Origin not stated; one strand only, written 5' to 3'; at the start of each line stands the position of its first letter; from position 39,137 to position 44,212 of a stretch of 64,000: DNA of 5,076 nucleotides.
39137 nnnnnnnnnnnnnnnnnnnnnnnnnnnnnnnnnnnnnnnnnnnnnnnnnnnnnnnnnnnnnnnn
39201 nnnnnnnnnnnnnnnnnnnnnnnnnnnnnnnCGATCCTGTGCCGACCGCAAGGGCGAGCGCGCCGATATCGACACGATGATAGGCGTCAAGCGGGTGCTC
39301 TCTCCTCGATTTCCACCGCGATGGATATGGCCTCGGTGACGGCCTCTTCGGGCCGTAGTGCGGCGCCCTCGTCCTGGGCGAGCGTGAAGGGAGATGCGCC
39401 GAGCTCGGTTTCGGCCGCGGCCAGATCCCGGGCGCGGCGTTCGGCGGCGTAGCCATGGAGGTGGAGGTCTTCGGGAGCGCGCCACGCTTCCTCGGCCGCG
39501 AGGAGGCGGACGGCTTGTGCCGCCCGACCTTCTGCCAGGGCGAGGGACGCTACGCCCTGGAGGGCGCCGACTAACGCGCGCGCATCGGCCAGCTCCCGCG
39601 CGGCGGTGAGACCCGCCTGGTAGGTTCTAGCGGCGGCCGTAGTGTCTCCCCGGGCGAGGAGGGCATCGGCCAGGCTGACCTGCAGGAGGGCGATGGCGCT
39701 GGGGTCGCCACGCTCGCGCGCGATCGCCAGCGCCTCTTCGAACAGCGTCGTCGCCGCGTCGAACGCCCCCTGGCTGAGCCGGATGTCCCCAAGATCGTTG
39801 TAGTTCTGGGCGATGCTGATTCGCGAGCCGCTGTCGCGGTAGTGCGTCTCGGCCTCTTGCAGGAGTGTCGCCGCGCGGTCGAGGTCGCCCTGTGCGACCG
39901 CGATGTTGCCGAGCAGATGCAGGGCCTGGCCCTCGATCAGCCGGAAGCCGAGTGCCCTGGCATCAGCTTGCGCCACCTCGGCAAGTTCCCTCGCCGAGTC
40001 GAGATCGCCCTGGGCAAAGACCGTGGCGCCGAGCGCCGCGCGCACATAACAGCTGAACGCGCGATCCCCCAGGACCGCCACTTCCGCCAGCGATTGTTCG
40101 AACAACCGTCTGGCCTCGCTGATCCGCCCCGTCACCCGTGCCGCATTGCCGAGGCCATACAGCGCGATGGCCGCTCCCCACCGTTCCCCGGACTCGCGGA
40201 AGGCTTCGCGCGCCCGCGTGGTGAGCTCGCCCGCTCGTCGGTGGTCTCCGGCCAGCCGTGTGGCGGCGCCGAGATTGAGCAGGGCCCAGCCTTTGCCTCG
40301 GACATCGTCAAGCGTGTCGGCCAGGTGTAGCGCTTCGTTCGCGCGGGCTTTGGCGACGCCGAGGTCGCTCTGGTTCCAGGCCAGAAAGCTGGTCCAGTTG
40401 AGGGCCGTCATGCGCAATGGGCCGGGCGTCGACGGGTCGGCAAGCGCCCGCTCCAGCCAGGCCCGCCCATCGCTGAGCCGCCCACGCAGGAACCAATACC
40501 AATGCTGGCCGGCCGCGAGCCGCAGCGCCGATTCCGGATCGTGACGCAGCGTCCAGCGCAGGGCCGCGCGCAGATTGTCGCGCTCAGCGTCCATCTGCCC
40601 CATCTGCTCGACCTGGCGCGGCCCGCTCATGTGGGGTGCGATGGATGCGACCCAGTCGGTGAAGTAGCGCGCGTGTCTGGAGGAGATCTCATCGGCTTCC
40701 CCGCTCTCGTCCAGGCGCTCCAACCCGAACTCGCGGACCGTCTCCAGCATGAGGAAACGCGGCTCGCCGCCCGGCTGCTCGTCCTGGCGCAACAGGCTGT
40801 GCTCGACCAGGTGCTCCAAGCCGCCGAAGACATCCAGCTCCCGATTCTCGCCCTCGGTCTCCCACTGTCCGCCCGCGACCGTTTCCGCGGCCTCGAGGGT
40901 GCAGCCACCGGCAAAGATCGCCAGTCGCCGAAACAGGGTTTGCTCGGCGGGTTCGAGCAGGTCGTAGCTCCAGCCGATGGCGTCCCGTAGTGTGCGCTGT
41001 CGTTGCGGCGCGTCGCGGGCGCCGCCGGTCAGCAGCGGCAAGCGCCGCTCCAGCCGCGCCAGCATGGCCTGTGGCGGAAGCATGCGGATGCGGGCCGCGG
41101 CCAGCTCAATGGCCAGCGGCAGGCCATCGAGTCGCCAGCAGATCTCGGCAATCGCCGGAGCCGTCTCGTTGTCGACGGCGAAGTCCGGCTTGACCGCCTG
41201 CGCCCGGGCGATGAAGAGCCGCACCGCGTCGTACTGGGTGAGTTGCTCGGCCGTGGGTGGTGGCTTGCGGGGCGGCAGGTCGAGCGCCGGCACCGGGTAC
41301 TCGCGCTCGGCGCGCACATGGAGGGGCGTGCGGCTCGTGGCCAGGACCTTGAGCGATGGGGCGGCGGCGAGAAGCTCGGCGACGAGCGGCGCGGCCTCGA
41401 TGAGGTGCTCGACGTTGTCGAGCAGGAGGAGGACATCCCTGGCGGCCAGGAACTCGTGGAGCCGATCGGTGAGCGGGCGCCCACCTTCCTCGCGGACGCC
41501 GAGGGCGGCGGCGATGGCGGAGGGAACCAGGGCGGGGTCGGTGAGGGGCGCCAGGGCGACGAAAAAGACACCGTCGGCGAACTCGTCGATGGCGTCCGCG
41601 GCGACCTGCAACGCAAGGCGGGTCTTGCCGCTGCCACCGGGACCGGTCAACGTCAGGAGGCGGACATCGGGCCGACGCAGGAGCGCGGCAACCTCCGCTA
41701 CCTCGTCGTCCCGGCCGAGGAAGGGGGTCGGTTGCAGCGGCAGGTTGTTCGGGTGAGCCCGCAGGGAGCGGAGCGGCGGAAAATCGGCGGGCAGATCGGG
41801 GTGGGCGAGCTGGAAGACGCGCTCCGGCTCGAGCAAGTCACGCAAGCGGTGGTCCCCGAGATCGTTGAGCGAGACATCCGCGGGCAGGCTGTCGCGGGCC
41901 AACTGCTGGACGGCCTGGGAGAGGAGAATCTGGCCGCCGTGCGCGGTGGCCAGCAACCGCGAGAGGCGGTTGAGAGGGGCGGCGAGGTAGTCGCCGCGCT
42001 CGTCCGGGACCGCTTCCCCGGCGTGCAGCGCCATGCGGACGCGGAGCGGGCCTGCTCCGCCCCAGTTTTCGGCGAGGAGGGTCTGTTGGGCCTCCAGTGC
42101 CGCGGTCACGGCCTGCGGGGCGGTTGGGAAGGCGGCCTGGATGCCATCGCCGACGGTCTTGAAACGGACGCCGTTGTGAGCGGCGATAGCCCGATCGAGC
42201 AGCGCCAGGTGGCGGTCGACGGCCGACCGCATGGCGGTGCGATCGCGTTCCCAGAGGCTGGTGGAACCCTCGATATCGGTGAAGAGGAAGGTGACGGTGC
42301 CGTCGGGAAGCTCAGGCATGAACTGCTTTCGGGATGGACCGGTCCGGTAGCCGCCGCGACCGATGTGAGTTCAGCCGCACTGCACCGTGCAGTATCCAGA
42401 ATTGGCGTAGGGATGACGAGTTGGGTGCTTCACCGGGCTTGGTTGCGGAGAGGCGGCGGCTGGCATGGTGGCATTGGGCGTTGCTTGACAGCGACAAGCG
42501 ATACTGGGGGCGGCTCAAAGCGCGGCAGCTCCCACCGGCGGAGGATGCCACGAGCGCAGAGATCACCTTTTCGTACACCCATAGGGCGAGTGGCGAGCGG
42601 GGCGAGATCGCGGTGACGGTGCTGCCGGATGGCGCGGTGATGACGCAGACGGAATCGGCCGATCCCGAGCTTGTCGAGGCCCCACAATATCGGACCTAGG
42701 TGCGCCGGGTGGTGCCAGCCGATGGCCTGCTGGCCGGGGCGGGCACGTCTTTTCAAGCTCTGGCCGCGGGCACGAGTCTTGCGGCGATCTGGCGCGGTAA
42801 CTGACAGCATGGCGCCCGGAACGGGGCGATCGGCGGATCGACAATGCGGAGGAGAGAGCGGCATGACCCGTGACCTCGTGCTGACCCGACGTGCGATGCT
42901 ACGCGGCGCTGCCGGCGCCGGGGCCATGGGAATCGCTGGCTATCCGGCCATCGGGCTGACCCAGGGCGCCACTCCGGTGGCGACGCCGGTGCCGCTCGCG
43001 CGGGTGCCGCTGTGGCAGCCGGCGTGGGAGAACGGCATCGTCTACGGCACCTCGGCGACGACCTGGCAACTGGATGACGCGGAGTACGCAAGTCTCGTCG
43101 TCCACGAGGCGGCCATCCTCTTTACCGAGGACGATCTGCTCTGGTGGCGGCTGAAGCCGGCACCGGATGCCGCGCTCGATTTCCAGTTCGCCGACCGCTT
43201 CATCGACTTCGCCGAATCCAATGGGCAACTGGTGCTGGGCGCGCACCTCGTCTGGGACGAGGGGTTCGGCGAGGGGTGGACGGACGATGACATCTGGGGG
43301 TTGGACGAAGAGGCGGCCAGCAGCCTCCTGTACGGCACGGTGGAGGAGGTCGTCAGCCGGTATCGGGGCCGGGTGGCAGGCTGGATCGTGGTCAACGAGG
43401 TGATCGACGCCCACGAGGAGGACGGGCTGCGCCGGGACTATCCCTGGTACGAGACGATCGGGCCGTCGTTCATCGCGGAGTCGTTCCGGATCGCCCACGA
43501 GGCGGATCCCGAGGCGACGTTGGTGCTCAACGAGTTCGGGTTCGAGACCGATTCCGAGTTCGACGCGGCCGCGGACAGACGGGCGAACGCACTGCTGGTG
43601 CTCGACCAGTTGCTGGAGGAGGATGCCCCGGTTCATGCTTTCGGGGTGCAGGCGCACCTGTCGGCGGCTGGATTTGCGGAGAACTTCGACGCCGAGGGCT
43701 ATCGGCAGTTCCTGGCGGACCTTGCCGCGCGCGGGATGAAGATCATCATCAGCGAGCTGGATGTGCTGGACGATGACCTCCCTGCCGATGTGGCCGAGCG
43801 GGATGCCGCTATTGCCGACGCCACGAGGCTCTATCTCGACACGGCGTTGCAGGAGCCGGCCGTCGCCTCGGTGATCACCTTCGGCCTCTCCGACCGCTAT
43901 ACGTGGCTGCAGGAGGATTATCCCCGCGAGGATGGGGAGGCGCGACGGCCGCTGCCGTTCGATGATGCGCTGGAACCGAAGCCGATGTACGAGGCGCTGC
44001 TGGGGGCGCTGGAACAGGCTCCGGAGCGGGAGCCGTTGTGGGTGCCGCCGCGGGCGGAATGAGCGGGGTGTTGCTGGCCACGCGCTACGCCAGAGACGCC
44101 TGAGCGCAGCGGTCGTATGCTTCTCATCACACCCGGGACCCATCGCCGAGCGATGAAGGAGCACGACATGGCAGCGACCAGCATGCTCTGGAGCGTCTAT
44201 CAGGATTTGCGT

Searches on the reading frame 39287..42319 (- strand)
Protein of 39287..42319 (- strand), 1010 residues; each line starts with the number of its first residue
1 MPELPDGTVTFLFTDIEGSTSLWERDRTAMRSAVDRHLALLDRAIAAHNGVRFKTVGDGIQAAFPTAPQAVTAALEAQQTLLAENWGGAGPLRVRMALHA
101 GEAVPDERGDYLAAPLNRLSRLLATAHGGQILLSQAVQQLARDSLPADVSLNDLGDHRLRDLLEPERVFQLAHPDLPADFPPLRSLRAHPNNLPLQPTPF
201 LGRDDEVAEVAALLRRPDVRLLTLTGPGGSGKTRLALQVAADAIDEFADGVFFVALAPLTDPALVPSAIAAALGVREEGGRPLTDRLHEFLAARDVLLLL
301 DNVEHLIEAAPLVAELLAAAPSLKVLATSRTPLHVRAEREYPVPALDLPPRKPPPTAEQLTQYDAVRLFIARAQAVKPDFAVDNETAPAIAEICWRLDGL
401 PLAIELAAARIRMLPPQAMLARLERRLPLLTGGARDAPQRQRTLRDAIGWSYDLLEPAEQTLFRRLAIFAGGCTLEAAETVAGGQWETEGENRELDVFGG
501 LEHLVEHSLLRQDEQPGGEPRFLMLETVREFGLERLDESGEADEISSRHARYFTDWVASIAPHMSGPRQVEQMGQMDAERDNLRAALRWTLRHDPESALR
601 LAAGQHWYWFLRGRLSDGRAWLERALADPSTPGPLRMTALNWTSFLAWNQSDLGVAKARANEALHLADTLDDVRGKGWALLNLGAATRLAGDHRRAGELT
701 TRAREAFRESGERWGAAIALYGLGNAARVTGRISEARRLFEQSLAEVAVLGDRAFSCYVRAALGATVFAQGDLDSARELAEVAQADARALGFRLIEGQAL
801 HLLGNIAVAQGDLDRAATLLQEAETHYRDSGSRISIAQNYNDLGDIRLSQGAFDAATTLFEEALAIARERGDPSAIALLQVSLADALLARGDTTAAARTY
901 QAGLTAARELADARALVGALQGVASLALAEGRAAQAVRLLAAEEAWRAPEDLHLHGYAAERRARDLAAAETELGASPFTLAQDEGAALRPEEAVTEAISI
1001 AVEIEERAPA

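Call 36: search_protein_families(library=pfam, proteins=[window:39287-42319:-], max_evalue=0.00001)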
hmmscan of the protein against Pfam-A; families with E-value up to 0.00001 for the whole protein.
window:39287-42319:- (1010 aa): 11 families
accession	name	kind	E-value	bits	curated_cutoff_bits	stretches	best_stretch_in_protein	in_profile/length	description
PF13424.12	TPR_12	-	7.9e-27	93.7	30.1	5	798-869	4-77/77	Tetratricopeptide repeat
PF17874.7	TPR_MalT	-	1.1e-24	87.8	45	2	760-958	4-202/336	MalT-like TPR region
PF07719.23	TPR_2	-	1.7e-10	40.6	27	0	717-745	1-29/34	Tetratricopeptide repeat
PF00211.25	Guanylate_cyc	-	1.4e-08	35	21.9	1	7-142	7-156/183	Adenylate and Guanylate cyclase catalytic domain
PF13401.12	AAA_22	-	2.1e-08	35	27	1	220-316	6-104/130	AAA domain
PF00931.28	NB-ARC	-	7.1e-08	32.4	23.5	1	206-331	4-137/248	NB-ARC domain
PF00515.34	TPR_1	-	8.5e-08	32.1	27.8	0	717-744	1-28/34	Tetratricopeptide repeat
PF13176.12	TPR_7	-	4.3e-07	30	27.9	0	843-873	5-35/36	Tetratricopeptide repeat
PF13181.12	TPR_8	-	1.7e-06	28.2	25.7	0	837-868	1-32/34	Tetratricopeptide repeat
PF13191.12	AAA_16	-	2.8e-06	28.4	32.6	1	199-309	1-147/167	AAA ATPase domain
PF13374.12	TPR_10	-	8.6e-06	26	27.5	0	840-869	5-34/42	Tetratricopeptide repeat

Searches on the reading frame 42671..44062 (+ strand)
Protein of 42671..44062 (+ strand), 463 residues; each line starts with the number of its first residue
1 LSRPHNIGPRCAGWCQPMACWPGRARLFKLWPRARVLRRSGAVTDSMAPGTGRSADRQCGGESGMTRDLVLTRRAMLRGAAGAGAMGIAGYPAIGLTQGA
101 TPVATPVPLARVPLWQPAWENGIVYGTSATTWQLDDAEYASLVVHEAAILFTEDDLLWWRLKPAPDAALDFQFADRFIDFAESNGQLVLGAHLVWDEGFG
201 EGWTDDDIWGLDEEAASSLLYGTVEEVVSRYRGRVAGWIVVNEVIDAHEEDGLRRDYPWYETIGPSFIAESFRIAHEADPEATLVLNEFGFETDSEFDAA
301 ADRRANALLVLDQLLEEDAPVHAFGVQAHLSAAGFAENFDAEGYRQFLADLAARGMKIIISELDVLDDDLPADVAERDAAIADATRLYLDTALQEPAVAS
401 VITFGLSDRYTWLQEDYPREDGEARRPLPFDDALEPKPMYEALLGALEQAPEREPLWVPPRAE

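Call 36: search_protein_families(library=pfam, proteins=[window:42671-44062:+], max_evalue=0.00001)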
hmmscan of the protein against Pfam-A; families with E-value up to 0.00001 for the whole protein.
window:42671-44062:+ (463 aa): 1 family
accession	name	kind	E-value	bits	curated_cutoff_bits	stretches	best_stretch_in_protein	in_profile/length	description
PF00331.26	Glyco_hydro_10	-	1e-52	179.8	22.1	1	120-444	8-309/311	Glycosyl hydrolase family 10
